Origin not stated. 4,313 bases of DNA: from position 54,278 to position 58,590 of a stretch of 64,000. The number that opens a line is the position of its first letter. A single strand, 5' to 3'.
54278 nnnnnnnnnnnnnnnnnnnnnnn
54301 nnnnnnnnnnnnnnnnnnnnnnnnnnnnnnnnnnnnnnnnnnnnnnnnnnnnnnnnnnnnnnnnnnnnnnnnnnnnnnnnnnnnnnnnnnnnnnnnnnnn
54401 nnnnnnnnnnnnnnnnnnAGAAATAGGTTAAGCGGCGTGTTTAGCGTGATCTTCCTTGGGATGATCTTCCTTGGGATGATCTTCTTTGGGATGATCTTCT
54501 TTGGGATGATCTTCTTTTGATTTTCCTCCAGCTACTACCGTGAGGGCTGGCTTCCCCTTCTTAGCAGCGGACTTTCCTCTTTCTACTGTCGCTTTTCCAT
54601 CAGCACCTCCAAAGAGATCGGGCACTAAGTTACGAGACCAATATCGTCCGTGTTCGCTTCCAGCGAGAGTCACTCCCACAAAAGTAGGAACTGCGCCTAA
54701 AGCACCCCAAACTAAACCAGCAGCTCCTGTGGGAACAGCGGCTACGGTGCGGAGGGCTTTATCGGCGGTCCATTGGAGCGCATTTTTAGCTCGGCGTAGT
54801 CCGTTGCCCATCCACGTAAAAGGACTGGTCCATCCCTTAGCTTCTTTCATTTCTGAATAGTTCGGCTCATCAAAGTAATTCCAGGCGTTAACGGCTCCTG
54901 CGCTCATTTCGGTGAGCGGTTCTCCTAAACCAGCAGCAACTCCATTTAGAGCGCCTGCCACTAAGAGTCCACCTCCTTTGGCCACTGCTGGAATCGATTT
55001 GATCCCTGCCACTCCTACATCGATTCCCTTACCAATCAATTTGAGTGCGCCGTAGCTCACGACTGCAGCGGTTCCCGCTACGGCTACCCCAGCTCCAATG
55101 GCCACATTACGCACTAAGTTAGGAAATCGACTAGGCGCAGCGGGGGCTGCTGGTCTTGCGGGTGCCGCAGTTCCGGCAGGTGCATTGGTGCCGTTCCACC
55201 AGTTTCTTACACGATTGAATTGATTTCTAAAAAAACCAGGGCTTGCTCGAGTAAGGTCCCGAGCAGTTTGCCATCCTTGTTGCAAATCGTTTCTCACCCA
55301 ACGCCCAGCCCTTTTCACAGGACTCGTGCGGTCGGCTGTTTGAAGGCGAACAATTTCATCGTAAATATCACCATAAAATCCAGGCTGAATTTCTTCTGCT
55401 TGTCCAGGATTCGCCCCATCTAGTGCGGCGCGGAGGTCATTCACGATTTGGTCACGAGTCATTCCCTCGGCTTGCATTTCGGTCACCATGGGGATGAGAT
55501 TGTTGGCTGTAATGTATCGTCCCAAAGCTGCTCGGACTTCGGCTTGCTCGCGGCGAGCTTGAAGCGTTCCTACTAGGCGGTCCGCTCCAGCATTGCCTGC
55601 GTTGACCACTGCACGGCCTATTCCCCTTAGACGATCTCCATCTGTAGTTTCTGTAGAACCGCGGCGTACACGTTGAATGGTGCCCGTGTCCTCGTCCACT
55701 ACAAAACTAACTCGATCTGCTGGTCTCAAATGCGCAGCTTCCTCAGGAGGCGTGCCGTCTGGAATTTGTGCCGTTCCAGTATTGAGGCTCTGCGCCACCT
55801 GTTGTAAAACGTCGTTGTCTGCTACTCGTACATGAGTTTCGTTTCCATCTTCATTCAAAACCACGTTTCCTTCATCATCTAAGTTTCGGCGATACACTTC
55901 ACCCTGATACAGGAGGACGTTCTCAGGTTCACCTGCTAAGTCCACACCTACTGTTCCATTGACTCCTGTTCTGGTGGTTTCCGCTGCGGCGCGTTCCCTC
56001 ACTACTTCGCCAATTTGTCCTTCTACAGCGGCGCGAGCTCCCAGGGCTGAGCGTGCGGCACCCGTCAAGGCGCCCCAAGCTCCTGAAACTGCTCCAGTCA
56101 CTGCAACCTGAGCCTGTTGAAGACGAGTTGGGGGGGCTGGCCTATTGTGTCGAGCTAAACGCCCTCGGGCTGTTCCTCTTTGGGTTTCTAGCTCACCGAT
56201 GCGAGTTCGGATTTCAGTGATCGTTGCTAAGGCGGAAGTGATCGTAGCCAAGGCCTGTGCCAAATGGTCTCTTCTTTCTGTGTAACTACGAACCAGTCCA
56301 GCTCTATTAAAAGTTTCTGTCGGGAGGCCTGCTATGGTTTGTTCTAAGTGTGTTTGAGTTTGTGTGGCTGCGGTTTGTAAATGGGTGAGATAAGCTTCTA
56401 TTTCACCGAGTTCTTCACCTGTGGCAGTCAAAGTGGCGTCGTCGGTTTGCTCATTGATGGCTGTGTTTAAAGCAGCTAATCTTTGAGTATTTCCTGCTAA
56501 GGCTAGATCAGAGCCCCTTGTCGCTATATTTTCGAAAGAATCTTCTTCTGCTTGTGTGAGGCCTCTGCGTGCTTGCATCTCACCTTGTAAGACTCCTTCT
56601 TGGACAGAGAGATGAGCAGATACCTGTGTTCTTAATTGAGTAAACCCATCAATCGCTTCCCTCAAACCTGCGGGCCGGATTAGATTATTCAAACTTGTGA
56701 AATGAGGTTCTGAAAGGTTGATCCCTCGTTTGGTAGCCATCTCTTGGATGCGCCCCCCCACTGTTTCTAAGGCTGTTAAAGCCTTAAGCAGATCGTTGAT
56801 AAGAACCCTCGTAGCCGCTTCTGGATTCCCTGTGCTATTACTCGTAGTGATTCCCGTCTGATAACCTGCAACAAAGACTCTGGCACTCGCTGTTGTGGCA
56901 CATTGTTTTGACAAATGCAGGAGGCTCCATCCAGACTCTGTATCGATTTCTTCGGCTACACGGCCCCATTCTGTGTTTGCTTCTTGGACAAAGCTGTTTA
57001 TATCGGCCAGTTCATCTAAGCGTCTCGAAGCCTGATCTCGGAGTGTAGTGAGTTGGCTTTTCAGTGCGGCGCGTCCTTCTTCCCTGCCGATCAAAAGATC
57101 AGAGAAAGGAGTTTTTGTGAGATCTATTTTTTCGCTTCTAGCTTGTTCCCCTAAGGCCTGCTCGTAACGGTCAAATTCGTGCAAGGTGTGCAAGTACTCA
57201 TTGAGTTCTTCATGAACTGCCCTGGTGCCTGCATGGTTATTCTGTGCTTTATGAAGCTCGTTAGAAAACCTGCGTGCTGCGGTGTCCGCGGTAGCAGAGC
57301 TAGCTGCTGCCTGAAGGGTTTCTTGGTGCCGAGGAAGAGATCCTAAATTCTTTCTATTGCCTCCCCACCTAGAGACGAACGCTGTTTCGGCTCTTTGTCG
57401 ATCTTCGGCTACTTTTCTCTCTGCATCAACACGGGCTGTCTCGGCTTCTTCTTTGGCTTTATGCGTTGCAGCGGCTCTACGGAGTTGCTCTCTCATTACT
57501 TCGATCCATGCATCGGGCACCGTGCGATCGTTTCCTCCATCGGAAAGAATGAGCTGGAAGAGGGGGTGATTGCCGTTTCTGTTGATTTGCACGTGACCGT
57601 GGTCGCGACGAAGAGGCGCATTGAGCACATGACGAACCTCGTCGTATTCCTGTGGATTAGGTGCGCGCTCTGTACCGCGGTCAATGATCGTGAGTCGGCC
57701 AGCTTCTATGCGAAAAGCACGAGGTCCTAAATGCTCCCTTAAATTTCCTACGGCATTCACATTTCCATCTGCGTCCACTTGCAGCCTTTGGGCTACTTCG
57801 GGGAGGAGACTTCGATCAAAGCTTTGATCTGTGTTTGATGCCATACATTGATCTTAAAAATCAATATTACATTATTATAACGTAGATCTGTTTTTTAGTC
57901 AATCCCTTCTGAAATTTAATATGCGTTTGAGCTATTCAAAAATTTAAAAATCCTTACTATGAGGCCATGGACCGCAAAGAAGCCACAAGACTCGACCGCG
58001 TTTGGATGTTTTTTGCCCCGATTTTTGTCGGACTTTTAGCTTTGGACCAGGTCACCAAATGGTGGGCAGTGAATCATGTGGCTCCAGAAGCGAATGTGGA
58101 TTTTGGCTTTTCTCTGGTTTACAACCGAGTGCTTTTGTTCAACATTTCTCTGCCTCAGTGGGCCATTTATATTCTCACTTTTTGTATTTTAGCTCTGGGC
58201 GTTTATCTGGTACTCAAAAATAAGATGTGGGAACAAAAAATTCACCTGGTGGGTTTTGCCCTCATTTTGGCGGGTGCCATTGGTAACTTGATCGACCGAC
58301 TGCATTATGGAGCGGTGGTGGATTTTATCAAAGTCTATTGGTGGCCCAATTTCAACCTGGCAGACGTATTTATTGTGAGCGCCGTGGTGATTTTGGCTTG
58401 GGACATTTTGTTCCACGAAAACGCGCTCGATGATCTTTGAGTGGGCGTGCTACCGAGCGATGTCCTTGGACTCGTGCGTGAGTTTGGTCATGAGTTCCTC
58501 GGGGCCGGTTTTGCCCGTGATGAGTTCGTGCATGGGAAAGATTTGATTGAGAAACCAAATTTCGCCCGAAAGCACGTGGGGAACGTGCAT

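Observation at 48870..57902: A 9-kb locus of three giant ORFs without recognisable domains (1138, 797, 1011 aa) inserted between lspA and the ftsW-murG cell-wall operon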

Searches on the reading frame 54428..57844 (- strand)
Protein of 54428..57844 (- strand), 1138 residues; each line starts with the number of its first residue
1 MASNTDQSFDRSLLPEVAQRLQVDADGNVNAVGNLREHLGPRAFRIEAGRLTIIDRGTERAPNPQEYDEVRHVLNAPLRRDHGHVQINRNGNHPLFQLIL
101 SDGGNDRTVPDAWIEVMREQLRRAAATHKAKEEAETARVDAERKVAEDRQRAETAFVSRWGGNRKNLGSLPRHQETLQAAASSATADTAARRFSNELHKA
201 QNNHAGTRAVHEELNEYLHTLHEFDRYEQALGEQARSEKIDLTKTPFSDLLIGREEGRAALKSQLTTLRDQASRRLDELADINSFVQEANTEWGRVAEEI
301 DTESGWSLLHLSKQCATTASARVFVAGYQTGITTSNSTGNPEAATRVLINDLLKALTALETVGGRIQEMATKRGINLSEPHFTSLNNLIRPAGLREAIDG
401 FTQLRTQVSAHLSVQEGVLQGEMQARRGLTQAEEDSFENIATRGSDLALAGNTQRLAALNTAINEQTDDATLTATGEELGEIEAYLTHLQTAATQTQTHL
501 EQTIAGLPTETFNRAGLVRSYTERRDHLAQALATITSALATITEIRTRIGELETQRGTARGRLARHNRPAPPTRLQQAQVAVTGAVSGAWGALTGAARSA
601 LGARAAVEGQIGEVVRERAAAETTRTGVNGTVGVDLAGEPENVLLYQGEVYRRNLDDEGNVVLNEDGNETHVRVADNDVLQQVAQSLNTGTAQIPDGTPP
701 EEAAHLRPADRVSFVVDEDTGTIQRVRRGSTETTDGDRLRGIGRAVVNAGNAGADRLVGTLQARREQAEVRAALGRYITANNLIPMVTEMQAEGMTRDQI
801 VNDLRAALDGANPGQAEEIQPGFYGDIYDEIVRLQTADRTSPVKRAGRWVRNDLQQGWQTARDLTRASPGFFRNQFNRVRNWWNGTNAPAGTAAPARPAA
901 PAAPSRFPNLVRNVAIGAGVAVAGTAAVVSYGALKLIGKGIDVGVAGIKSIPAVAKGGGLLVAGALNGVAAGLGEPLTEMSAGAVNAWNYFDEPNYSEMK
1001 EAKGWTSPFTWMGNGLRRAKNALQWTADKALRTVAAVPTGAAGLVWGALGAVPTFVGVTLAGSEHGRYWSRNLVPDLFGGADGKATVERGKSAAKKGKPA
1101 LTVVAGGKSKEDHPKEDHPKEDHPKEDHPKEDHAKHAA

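Call 6: search_protein_families(library=pfam, proteins=[window:54428-57844:-], max_evalue=1)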
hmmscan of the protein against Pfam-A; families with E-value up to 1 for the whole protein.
window:54428-57844:- (1138 aa): 3 families
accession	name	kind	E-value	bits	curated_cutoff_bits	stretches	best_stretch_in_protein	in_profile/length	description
PF02563.21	Poly_export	-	0.11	13.1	28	0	784-810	39-65/77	Polysaccharide biosynthesis/export protein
PF10778.14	DehI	-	0.12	12.8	28.9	1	112-155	15-58/148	Halocarboxylic acid dehydrogenase DehI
PF16746.10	BAR_3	-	0.63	10.1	31.7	0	182-237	44-99/235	BAR domain of APPL family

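Call 8: search_protein_families(library=ncbifam, proteins=[window:54428-57844:-], max_evalue=1)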
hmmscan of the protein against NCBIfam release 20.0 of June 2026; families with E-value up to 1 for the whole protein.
window:54428-57844:- (1138 aa): 2 families
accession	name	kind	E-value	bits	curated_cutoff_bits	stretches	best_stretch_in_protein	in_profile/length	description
TIGR03866.1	PQQ_ABC_repeats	subfamily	0.054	12.6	287.3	1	661-723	46-107/310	PQQ-dependent catabolism-associated beta-propeller protein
NF010452.0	PRK13879.1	equivalog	0.67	9.1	286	0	135-203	136-205/255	P-type conjugative transfer protein TrbJ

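Call 9: search_protein_families(library=phrogs, proteins=[window:54428-57844:-], max_evalue=1)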
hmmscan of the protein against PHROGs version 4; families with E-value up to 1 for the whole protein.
window:54428-57844:- (1138 aa): 3 families
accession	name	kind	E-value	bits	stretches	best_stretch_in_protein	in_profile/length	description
phrog_15371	-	unknown function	0.45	11.6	0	265-296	27-57/73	-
phrog_27076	-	unknown function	0.53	11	1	106-134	26-53/54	-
phrog_18450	-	unknown function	0.95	10.9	0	667-702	56-92/95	-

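Call 10: search_protein_families(library=padloc, proteins=[window:54428-57844:-], max_evalue=1)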
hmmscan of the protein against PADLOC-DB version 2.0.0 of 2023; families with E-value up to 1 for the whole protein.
window:54428-57844:- (1138 aa): 1 family
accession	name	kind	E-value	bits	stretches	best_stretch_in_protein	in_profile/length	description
PDLC03834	BnzB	-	0.073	10.2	1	161-256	45-144/504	-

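Call 11: find_homologous_proteins(query=window:54428-57844:-)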
Query window:54428-57844:- (1138 aa): 1 proteins with E <= 0.001 among 8000 candidates.
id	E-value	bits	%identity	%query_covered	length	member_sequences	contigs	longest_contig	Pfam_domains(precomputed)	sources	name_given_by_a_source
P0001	0.0e+0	2472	99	100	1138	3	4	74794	-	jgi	jgi:hypothetical protein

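Call 18: find_encoding_contigs(protein=P0001, flank=10000)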
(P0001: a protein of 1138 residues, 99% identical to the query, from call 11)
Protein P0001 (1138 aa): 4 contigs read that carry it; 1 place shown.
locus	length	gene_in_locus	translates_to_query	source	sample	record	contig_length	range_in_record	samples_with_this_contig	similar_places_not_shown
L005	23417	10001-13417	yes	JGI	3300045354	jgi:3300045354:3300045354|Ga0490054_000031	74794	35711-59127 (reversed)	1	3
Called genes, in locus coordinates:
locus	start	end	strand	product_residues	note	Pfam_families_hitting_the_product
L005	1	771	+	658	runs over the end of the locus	-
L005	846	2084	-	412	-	PF05221:AdoHcyase, PF00670:AdoHcyase_NAD, PF07991:KARI_N (weak)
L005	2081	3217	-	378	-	PF00438:S-AdoMet_synt_N, PF02772:S-AdoMet_synt_M, PF02773:S-AdoMet_synt_C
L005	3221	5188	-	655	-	PF13439:Glyco_transf_4, PF13579:Glyco_trans_4_4, PF20706:GT4-conflict, PF00534:Glycos_transf_1, PF13692:Glyco_trans_1_4, PF13524:Glyco_trans_1_2 (weak)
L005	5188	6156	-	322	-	PF07136:DUF1385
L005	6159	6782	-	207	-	PF02578:Cu-oxidase_4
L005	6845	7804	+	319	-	PF04909:Amidohydro_2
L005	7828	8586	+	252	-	PF01145:Band_7, PF13421:Band_7_1 (faint)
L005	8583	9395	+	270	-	PF08501:Shikimate_dh_N, PF02826:2-Hacid_dh_C (faint), PF01488:Shikimate_DH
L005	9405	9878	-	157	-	PF01252:Peptidase_A8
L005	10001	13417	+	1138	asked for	-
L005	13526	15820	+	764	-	-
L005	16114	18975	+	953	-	PF13432:TPR_16 (faint), PF14559:TPR_19 (weak)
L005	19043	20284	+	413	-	PF01098:FTSW_RODA_SPOVE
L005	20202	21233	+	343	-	PF03033:Glyco_transf_28, PF04101:Glyco_tran_28_C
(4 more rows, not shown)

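Call 32: search_solved_structures(query=window:54428-57844:-, max_evalue=1)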
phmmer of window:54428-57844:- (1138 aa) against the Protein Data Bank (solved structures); distinct sequences matched with E-value up to 1: 1.
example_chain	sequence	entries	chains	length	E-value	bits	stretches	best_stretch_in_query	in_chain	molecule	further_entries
5tkj_A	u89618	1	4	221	0.39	12.1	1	876-965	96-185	vFP1.01 chimeric mouse antibody heavy chain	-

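Call 90: search_solved_structures(query=A6, max_evalue=5)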
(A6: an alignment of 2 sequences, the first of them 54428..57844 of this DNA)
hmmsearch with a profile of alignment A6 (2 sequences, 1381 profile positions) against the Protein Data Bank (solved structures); distinct sequences matched with E-value up to 5: 1.
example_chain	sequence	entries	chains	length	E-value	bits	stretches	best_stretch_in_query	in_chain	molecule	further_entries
9w4c_A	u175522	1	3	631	2.1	9.2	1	450-500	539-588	fusion protein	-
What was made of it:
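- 54428..57844 (-): G1, 1138 aa, the anchor protein. It has a conserved N-terminal domain, a helical and partly coiled-coil arm, a second beta-rich region (aa ~630-760), a Pro/Ala linker, membrane module M and a charged His-rich tail. No family or PDB match (calls 6, 8-10, 32, 90).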

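Call 119: list_cluster_members(proteins=[window:54428-57844:-, window:52025-54418:-, window:48870-51905:-])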
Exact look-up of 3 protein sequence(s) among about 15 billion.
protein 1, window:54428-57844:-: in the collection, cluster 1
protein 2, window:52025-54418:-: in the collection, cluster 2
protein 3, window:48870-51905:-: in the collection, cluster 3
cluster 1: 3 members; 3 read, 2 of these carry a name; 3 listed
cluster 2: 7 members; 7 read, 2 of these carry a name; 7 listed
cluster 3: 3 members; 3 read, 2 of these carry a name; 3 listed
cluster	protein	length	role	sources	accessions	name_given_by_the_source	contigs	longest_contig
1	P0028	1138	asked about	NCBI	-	-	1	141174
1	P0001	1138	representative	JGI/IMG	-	hypothetical protein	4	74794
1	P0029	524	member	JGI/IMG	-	hypothetical protein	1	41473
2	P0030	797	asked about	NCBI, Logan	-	-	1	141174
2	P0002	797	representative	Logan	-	-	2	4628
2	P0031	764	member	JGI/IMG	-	hypothetical protein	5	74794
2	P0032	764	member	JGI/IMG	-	hypothetical protein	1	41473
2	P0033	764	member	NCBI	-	-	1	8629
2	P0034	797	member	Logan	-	-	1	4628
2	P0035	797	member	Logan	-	-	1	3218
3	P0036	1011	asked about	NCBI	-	-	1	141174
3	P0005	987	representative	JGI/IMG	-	tetratricopeptide (TPR) repeat protein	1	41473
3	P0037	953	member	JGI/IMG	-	tetratricopeptide (TPR) repeat protein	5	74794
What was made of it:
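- Checked: Public gene calls use shorter ones (calls 18, 119).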

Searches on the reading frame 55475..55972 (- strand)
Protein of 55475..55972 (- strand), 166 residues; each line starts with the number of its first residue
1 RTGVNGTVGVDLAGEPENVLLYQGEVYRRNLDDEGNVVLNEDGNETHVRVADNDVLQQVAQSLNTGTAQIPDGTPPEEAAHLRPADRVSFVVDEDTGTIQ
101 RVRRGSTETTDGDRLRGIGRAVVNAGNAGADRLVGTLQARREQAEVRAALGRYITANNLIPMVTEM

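Call 110: search_protein_families(library=pfam, proteins=[window:55475-55972:-], max_evalue=1)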
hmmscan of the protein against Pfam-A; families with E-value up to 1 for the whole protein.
window:55475-55972:- (166 aa): 1 family
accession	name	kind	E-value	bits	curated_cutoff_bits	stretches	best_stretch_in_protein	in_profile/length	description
PF21515.2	Gp6_2nd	-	0.16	12.2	27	1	51-97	2-48/66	Baseplate wedge protein gp6, domain II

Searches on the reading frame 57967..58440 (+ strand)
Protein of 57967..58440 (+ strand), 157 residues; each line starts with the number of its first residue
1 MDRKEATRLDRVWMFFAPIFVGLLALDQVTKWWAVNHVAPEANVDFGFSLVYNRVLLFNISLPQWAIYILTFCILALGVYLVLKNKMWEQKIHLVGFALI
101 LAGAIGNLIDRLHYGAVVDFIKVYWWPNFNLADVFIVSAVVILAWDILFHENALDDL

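Call 7: search_protein_families(library=pfam, proteins=[window:57967-58440:+], max_evalue=0.001)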
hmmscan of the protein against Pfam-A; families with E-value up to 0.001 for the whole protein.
window:57967-58440:+ (157 aa): 1 family
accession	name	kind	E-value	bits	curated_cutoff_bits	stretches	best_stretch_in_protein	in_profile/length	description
PF01252.23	Peptidase_A8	-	4.8e-30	105.1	25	1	19-149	1-142/142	Signal peptidase (SPase) II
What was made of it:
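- Checked: The flanks are lspA (Peptidase_A8, 57967-58440 +) and ftsW / murG / GT1 (47561-48802, 46612-47688, 45583-46611, all minus) (call 7).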
